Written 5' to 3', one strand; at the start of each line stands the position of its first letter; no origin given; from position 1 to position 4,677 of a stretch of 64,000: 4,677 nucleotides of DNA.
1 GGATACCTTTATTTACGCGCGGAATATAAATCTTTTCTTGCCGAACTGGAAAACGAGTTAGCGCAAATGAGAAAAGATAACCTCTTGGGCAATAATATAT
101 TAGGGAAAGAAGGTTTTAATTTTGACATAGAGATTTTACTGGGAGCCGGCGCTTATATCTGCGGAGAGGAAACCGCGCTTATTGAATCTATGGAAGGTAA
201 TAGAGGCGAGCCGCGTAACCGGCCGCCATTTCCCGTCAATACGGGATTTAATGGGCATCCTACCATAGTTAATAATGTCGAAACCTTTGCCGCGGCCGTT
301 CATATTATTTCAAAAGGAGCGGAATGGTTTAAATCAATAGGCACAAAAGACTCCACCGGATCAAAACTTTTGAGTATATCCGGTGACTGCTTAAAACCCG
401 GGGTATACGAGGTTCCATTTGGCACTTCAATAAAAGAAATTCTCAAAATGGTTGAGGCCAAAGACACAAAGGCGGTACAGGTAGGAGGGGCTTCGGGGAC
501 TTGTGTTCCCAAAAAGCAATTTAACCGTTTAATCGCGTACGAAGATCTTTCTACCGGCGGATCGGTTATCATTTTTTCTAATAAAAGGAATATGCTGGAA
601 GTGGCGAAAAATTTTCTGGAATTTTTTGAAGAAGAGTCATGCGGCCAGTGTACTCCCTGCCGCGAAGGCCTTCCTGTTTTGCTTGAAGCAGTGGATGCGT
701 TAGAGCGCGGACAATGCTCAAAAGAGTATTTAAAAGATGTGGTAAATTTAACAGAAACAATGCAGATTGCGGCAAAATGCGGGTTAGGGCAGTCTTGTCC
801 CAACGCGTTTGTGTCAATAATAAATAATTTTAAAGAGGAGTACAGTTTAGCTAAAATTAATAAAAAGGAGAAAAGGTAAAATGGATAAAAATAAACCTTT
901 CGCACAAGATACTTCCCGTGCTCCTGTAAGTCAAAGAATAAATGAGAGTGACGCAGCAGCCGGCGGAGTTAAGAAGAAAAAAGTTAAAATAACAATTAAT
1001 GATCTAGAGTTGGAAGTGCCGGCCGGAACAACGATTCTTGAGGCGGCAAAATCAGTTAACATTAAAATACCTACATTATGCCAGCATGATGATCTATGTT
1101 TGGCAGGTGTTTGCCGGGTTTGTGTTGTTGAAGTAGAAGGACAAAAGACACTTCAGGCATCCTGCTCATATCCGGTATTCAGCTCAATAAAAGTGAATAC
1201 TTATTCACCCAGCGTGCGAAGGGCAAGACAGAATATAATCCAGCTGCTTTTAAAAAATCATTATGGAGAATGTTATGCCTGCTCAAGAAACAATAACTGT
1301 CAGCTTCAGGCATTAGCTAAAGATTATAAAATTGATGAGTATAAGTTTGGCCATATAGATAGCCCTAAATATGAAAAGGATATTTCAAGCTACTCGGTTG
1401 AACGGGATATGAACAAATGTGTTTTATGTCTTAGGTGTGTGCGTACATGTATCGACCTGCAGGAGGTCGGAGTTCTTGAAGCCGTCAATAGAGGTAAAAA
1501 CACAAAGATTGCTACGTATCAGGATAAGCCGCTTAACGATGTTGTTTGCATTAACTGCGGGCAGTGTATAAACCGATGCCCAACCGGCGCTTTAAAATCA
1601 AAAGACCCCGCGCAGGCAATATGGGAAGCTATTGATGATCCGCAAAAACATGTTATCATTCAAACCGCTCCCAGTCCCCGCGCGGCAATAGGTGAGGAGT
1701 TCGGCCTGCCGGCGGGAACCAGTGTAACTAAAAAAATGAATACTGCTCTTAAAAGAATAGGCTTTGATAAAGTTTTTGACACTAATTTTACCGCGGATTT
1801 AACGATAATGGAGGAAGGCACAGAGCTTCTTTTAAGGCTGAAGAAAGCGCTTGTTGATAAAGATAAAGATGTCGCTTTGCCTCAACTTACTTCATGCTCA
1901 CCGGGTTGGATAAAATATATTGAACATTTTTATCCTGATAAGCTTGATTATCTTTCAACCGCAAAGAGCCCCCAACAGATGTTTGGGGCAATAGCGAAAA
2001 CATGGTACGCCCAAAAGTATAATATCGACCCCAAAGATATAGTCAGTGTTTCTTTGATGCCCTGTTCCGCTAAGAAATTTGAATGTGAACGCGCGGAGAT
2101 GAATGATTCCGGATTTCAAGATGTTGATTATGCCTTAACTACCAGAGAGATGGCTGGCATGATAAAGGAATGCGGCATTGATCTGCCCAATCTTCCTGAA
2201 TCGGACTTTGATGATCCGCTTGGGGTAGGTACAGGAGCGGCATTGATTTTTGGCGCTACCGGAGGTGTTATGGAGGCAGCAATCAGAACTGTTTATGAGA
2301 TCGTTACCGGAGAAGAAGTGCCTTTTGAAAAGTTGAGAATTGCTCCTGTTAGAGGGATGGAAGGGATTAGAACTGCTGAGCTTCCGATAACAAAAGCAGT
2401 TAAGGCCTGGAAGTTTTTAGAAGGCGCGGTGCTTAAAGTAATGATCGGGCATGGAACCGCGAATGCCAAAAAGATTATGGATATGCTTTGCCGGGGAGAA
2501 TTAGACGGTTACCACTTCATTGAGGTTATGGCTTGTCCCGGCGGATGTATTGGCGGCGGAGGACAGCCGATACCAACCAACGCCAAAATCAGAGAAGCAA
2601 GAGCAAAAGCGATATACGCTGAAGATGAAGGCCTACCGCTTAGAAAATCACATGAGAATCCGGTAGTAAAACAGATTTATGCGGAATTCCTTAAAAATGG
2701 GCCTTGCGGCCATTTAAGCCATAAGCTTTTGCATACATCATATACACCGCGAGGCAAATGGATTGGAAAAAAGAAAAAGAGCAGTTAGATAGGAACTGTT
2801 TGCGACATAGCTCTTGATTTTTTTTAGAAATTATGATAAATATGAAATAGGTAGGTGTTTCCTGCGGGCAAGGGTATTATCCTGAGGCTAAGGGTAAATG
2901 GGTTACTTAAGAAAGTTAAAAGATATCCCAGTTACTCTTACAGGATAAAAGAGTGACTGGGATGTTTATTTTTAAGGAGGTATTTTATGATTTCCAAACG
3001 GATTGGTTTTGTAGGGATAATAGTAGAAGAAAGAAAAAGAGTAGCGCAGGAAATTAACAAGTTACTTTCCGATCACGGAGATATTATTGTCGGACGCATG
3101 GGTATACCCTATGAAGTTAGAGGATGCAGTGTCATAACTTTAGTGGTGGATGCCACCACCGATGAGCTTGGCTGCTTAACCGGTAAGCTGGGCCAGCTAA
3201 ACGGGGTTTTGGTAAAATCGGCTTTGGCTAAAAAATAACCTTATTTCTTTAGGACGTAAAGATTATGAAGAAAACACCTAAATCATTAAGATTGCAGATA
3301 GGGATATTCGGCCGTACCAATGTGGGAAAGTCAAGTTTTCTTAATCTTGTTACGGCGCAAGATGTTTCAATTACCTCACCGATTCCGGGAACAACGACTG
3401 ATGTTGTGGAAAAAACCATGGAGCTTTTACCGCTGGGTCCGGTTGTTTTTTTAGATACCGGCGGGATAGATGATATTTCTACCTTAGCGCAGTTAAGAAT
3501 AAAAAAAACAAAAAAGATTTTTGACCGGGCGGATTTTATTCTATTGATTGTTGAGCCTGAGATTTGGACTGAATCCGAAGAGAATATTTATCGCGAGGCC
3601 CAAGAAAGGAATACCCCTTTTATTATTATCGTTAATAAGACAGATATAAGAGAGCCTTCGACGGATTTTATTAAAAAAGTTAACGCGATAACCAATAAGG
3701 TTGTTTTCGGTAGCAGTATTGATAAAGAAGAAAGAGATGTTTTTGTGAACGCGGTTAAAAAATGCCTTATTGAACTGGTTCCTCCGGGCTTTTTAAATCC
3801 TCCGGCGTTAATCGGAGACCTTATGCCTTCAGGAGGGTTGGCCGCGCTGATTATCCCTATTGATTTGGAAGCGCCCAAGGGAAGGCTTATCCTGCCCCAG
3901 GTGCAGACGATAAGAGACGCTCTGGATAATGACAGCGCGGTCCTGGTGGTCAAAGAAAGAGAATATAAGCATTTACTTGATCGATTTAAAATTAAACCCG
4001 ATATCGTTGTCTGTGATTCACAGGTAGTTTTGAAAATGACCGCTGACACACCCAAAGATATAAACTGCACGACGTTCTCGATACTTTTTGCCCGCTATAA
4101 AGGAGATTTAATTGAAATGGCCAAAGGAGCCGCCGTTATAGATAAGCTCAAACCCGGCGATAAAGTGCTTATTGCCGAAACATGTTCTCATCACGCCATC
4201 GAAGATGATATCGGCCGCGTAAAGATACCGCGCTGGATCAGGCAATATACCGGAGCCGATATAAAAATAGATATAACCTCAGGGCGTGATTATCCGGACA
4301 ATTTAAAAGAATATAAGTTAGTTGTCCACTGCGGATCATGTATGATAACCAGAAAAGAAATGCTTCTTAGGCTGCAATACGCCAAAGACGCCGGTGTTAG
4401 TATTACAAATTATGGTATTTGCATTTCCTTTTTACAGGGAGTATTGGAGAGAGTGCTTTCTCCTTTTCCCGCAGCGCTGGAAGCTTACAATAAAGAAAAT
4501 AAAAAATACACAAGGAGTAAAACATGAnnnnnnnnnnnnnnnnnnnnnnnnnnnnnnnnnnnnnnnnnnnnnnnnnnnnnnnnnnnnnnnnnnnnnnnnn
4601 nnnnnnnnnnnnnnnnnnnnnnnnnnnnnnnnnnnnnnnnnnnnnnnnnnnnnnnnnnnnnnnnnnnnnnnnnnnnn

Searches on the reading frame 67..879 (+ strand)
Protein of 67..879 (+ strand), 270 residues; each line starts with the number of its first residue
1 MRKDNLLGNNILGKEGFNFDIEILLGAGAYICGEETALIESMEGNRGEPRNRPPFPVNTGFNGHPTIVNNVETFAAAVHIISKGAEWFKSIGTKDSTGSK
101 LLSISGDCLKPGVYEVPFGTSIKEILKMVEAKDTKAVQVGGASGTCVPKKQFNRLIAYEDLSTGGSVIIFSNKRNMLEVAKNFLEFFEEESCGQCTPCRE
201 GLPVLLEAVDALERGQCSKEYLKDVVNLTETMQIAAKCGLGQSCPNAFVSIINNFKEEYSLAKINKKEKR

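Call 50: search_protein_families(library=pfam, proteins=[window:67-879:+], max_evalue=0.001)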
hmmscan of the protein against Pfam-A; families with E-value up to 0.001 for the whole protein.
window:67-879:+ (270 aa): 2 families
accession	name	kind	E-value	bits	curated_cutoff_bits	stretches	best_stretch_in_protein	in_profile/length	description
PF10589.14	NADH_4Fe-4S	-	6.7e-26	90.4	23.5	1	178-260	1-83/85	NADH-ubiquinone oxidoreductase-F iron-sulfur binding region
PF01512.22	Complex1_51K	-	4.6e-11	43.3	31.2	1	16-76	98-147/150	Nuo51 FMN-binding domain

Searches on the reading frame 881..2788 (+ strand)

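Call 50: search_protein_families(library=pfam, proteins=[window:881-2788:+], max_evalue=0.001)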
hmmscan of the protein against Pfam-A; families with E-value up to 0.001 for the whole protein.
window:881-2788:+ (635 aa): 11 families
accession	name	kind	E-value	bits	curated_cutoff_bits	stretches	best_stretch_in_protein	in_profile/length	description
PF02906.19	Fe_hyd_lg_C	-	4.8e-87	292.1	22.1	1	256-560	1-245/245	Iron only hydrogenase large subunit, C-terminal domain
PF02256.22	Fe_hyd_SSU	-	1.1e-23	83.4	24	1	569-624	2-56/56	Iron hydrogenase small subunit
PF13510.11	Fer2_4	-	6.8e-19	68.1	22.8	1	33-108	2-80/82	2Fe-2S iron-sulfur cluster binding domain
PF10588.14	NADH-G_4Fe-4S_3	-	1.2e-12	47.5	27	1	116-153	1-38/40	NADH-ubiquinone oxidoreductase-G iron-sulfur binding region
PF22117.2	Fer4_Nqo3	-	2.4e-11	44.1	27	1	173-238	4-66/67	NADH-quinone oxidoreductase subunit 3, ferredoxin-like domain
PF00111.32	Fer2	-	1.6e-07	31.6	21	1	41-89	7-51/77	2Fe-2S iron-sulfur cluster binding domain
PF12838.12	Fer4_7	-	8.5e-07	29.8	27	1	179-237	1-52/52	4Fe-4S dicluster domain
PF13187.11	Fer4_9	-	6.1e-06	26.6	27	1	179-237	1-51/52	4Fe-4S dicluster domain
PF13484.11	Fer4_16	-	1.5e-05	26.1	30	1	223-243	2-21/66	4Fe-4S double cluster binding domain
PF00037.32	Fer4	-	6.1e-05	23.1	21.1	1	223-239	8-24/24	4Fe-4S binding domain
PF13237.11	Fer4_10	-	0.00037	20.8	25.5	0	173-234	2-53/53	4Fe-4S dicluster domain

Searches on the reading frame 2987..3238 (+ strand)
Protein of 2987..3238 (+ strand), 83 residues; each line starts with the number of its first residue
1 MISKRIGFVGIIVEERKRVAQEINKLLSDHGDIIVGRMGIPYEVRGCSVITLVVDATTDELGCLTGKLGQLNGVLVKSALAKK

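Call 51: search_protein_families(library=pfam, proteins=[window:2987-3238:+], max_evalue=0.001)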
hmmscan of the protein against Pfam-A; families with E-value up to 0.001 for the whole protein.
window:2987-3238:+ (83 aa): 1 family
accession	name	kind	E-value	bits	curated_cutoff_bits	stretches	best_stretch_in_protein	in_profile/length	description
PF21699.3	TM1266-like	-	6.5e-31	106.5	27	1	5-78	1-74/74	Iron-only hydrogenase system regulator, putative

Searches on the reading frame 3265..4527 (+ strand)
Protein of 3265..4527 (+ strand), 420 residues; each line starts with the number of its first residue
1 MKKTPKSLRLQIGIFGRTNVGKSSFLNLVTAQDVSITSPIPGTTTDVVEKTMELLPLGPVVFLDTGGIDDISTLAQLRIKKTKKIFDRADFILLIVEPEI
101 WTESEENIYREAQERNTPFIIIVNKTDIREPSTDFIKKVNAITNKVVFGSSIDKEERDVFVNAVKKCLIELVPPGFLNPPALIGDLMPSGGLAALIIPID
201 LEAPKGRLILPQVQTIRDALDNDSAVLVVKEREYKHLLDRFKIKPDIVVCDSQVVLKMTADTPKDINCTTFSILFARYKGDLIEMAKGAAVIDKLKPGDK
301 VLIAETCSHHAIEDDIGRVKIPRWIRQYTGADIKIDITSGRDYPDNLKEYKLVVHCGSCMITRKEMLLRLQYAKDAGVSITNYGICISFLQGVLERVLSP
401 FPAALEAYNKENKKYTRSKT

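Call 50: search_protein_families(library=pfam, proteins=[window:3265-4527:+], max_evalue=0.001)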
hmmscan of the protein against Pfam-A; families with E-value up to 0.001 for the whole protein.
window:3265-4527:+ (420 aa): 5 families
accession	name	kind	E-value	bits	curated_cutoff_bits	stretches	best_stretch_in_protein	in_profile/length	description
PF18133.7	HydF_tetramer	-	6.9e-47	158.6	22.6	1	285-400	3-118/118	Hydrogen maturase F tetramerization domain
PF18128.7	HydF_dimer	-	8.6e-39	132.1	23.4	1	182-280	1-99/99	Hydrogen maturase F dimerization domain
PF01926.29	MMR_HSR1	-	6.6e-21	75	21.9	1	11-125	1-113/113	50S ribosome-binding GTPase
PF00350.29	Dynamin_N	-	4.8e-08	33.6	27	0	12-45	1-34/168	Dynamin family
PF02421.24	FeoB_N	-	3.4e-05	23.9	27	1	11-132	2-121/156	Ferrous iron transport protein B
